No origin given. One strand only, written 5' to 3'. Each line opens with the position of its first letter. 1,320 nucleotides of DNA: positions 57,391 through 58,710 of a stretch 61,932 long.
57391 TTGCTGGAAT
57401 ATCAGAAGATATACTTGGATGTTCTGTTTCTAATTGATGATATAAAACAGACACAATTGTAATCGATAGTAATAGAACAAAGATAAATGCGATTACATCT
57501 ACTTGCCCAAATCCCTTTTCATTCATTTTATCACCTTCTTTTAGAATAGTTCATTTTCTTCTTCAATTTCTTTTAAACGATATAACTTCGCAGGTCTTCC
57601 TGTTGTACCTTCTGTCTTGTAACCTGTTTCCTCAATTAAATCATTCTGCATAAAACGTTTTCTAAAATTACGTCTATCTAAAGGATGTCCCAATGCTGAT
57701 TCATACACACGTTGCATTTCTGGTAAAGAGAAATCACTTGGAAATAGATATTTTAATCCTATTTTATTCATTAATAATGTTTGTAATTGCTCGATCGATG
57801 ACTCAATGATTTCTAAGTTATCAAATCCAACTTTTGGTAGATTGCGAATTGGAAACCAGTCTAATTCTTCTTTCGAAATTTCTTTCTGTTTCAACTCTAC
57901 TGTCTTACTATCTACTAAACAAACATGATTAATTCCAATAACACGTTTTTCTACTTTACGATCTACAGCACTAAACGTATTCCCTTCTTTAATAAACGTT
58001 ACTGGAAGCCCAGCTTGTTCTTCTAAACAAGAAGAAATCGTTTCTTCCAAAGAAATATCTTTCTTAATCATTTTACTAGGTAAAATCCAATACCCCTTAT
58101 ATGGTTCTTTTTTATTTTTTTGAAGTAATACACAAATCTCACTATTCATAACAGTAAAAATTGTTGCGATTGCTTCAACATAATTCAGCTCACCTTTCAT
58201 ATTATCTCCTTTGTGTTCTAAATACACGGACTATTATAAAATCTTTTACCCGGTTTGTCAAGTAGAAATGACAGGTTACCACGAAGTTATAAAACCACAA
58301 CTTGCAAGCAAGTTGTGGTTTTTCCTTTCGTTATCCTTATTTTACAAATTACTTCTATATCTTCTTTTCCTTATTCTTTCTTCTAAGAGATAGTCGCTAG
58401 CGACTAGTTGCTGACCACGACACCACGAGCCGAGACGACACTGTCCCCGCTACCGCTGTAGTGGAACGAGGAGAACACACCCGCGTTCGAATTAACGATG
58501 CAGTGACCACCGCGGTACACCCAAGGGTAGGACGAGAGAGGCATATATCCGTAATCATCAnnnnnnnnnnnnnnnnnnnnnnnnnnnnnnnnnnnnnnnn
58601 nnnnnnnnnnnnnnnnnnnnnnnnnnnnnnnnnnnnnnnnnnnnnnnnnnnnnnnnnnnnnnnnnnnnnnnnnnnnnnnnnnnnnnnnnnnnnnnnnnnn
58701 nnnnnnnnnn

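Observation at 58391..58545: DGR-type variable-region signature at the tail of a pilin-lectin gene, with no RT or template repeat in view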

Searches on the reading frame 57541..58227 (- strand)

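Call 7: search_protein_families(library=pfam, proteins=[window:57541-58227:-], max_evalue=0.01)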
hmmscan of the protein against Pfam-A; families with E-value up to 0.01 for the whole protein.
window:57541-58227:- (228 aa): 3 families
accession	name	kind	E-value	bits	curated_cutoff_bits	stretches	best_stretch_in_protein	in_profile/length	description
PF21906.2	NrtR_WHD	-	1.7e-21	76.5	27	1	160-218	3-61/61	NrtR DNA-binding winged helix domain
PF19368.5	AraR_C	-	1.8e-08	34.9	23.8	1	162-219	9-67/82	AraR C-terminal winged HTH domain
PF00293.34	NUDIX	-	8.2e-05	23.1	21.1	1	22-132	7-122/134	NUDIX domain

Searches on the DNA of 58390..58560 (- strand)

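Call 40: search_dna_similar(query=window:58390-58560:-, collection=phages, mode=distant, max_evalue=0.001)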
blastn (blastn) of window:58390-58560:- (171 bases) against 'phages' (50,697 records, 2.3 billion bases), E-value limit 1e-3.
No match.
